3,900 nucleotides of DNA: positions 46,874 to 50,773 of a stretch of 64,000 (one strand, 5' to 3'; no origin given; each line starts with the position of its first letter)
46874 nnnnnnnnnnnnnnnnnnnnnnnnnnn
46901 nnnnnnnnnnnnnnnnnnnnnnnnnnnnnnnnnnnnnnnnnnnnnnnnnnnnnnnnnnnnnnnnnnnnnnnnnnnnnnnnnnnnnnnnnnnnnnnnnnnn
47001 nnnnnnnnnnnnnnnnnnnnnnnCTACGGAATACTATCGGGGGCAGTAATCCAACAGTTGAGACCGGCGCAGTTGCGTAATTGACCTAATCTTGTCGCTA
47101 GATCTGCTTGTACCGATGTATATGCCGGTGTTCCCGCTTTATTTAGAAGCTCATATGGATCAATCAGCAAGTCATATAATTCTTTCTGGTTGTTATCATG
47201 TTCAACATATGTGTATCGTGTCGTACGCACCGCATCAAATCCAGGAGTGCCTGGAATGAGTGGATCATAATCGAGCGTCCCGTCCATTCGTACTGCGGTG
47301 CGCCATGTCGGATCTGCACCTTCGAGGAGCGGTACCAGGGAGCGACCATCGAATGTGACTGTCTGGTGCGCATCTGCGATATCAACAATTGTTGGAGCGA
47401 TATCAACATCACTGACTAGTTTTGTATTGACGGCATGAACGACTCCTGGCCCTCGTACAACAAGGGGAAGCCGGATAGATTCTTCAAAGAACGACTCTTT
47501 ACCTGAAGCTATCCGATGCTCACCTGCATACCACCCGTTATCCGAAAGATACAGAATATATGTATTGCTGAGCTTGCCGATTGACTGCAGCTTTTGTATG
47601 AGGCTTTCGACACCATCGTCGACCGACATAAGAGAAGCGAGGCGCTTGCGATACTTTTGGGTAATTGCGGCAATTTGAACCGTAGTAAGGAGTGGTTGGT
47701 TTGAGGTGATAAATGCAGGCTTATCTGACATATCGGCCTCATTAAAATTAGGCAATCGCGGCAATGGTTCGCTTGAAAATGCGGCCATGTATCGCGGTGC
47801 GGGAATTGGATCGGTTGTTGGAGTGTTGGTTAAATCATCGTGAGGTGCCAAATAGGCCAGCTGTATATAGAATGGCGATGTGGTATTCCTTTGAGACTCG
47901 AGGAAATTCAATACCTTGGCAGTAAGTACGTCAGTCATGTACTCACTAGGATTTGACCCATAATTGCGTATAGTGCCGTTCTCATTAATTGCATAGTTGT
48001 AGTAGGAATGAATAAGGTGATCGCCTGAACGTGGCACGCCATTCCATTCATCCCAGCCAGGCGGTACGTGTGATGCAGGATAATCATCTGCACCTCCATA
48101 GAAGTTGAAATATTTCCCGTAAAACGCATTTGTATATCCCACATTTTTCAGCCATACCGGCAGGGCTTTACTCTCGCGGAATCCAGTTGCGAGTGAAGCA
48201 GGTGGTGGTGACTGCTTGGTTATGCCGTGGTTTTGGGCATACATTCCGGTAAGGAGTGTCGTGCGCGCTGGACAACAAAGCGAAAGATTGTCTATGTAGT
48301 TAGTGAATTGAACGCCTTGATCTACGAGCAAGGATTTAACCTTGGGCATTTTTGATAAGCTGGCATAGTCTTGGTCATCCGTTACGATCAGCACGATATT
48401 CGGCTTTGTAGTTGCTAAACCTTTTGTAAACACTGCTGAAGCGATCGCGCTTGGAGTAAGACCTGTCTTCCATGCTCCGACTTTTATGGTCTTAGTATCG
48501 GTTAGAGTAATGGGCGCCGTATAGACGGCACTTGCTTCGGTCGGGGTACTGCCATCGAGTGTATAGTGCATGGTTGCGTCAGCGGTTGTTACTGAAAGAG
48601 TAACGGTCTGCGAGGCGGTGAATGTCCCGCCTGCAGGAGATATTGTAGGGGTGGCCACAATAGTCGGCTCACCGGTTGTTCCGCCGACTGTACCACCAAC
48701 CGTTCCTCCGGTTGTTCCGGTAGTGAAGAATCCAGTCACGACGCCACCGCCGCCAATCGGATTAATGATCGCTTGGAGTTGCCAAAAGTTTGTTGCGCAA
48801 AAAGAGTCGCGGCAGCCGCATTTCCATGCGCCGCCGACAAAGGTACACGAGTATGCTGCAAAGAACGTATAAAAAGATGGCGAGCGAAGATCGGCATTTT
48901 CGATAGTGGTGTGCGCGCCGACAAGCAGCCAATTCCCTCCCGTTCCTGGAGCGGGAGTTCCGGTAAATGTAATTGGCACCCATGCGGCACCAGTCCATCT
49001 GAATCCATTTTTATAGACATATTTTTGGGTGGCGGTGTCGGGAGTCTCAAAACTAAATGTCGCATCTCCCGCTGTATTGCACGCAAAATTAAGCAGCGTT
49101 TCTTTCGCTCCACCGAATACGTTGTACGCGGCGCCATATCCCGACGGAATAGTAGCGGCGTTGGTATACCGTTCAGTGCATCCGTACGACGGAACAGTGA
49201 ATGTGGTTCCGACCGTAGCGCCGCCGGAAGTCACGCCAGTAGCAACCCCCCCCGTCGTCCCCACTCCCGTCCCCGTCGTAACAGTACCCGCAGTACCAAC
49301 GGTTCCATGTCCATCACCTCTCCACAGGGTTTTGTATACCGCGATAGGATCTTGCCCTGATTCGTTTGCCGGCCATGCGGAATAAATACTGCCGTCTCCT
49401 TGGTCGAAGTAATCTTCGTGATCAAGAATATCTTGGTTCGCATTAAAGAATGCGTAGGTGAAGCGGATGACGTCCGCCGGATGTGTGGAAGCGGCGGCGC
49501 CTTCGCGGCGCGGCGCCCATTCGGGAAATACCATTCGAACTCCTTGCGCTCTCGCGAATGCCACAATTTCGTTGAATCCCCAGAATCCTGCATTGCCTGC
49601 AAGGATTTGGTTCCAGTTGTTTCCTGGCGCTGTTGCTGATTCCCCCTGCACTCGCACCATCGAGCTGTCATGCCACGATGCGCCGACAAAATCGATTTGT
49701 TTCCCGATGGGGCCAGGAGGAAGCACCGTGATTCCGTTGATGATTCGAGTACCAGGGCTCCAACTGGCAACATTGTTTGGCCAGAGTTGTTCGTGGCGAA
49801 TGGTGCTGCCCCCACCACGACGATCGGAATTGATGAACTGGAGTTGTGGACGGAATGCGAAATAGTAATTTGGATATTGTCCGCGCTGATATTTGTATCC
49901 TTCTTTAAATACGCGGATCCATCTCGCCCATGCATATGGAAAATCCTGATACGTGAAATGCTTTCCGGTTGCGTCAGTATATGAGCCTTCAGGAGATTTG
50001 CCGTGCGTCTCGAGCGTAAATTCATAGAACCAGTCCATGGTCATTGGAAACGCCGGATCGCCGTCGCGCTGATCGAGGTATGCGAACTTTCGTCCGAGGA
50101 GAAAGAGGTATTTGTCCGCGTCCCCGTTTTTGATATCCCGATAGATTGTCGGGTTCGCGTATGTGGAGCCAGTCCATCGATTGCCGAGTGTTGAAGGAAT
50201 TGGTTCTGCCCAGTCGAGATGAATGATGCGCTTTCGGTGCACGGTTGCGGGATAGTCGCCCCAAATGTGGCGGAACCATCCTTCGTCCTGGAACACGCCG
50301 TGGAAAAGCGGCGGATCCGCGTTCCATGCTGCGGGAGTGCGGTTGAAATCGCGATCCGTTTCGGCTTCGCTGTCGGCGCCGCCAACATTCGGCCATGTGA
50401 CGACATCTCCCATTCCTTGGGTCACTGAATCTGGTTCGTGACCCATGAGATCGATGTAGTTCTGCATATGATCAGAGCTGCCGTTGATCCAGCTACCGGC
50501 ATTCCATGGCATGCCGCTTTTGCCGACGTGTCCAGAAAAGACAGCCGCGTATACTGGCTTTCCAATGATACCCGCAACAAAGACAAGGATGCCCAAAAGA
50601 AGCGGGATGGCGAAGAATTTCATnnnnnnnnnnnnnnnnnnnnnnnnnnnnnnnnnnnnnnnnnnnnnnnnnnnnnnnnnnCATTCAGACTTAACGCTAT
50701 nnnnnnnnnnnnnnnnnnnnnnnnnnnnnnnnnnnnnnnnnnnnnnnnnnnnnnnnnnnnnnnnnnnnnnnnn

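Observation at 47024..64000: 17-kb island of seven co-oriented secreted multidomain enzymes built around a shared ~140-aa six-Cys module I do not recognise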

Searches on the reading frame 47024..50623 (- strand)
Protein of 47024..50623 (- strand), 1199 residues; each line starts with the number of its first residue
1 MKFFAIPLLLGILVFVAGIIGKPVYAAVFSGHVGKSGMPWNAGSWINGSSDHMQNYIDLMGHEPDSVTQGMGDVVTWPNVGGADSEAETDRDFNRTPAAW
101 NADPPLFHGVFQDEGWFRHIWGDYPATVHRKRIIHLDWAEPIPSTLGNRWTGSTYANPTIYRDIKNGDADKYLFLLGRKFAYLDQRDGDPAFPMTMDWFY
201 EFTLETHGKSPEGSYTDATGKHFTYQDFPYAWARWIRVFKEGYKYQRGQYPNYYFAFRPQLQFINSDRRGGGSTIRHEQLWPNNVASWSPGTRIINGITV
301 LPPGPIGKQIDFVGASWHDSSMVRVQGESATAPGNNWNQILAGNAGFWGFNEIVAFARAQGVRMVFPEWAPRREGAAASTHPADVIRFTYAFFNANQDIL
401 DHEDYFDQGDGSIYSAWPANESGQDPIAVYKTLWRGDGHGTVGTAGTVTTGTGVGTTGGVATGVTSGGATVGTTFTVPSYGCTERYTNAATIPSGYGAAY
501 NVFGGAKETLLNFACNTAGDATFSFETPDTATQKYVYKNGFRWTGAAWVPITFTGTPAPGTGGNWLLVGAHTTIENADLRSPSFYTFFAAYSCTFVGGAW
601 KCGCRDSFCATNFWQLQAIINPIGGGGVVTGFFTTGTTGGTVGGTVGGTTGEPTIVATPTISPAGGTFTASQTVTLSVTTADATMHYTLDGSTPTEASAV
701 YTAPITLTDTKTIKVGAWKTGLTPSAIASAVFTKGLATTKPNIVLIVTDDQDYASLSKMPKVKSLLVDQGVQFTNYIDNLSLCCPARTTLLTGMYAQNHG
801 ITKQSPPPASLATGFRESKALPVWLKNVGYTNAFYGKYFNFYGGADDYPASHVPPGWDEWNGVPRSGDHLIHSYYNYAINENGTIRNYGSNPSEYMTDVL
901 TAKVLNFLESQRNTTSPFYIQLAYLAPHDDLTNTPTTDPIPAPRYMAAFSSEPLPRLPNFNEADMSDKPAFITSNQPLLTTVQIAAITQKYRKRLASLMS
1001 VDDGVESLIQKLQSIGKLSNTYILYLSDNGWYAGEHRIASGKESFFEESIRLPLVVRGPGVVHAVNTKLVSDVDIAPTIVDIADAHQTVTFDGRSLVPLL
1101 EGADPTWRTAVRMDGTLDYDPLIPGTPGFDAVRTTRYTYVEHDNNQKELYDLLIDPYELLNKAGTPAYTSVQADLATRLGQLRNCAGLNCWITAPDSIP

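Call 4: search_protein_families(library=pfam, proteins=[window:47024-50623:-], max_evalue=0.01)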
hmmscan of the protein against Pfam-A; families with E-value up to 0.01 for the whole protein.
window:47024-50623:- (1199 aa): 5 families
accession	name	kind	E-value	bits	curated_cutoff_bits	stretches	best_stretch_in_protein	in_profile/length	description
PF00884.28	Sulfatase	-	2e-42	146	25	1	741-1084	1-300/301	Sulfatase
PF16347.10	SGSH_C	-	6e-20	72.4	29.3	1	1034-1183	1-152/154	N-sulphoglucosamine sulphohydrolase, C-terminal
PF13290.12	CHB_HEX_C_1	-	8.6e-19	67.7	22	1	663-728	1-66/67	Chitobiase/beta-hexosaminidase C-terminal domain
PF13287.12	Fn3_assoc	-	2.6e-14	53.5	23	1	674-730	1-57/59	Fn3 associated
PF01663.27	Phosphodiest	-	0.0056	16.8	23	0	766-827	26-90/342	Type I phosphodiesterase / nucleotide pyrophosphatase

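Call 27: search_protein_families(library=ncbifam, proteins=[window:47024-50623:-], max_evalue=0.01)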
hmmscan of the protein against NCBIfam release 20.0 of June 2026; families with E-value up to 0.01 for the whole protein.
window:47024-50623:- (1199 aa): 5 families
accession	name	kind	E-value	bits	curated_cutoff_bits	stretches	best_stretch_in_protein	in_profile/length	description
NF010322.0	PRK13759.1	equivalog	3.1e-34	118.3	481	2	880-1171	164-445/486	arylsulfatase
NF045661.1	HdlasePehA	equivalog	1.4e-31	109.7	900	2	897-1179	183-481/506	phosphoric/sulfuric ester hydrolase PehA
TIGR03417.1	chol_sulfatase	equivalog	4.2e-29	101.8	433.45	1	741-1177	3-434/500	choline-sulfatase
NF052527.1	Mn_arylsulf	exception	1.6e-21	76.8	850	2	886-1179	169-448/479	manganese-dependent arylsulfatase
NF038282.1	LapC_YejM_PbgA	exception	2.2e-05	23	825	1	986-1080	406-497/584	LPS biosynthesis-modulating metalloenzyme YejM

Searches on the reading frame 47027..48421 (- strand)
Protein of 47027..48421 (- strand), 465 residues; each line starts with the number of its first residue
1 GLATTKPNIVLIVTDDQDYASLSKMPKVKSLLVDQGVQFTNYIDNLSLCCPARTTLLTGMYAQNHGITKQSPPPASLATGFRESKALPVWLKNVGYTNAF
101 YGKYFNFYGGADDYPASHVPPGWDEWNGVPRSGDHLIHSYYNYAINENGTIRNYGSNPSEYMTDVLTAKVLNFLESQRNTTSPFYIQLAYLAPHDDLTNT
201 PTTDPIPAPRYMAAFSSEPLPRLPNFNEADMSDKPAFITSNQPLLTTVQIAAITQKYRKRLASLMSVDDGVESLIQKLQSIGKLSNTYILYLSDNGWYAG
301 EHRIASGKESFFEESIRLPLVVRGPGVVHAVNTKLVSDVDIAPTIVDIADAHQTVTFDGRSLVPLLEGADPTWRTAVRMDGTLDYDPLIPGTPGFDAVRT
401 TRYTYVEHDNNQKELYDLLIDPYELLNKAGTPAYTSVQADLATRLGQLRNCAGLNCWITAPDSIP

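Call 92: search_solved_structures(query=window:47027-48421:-, max_evalue=1e-10)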
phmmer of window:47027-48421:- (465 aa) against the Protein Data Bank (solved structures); distinct sequences matched with E-value up to 1e-10: 54.
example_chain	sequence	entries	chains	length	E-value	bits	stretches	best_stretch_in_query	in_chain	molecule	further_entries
9s8y_A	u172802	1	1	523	1.3e-36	129.8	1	261-450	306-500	Sulfatase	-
7ebp_A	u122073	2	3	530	3.2e-36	128.6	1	261-450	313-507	Sulfatase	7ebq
5g2v_A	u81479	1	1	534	4e-36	128.3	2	255-445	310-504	N-ACETYLGLUCOSAMINE-6-SULFATASE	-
7p24_AAA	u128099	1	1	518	9.5e-35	123.7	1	258-449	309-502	Mucin-desulfating sulfatase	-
6hr5_A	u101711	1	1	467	2.6e-33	119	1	5-448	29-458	Alpha-L-rhamnosidase/sulfatase (GH78)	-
9s03_A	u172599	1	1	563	5.9e-28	101.3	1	258-446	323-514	Putative sulfatase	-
7lha_A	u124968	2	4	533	1.1e-27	100.4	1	255-377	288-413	Exo-L-galactose-6-sulfatase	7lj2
7snj_A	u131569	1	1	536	8.1e-27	97.6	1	258-378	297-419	Arylsulfatase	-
7sno_A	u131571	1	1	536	7.4e-26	94.4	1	258-378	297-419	Arylsulfatase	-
6pt4_B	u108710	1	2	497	5.7e-23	84.9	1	5-445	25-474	exo-2S-iota carrageenan S1 sulfatase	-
4uph_A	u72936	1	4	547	2e-22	83.1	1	230-449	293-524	SULFATASE (SULFURIC ESTER HYDROLASE) PROTEIN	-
2vqr_A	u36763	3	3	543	1e-21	80.8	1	158-444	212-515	PUTATIVE SULFATASE | Multifunctional alkaline phosphatase superfamily protein pRL90232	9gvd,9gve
6ptk_A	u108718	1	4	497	1.1e-21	80.6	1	5-445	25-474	exo-2S-iota carrageenan S1 sulfatase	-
9fo1_A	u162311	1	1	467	1.2e-21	80.5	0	258-429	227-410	k-carrageenan sulfatase S1_16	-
2w8s_A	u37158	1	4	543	1.4e-21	80.3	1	158-444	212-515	PHOSPHONATE MONOESTER HYDROLASE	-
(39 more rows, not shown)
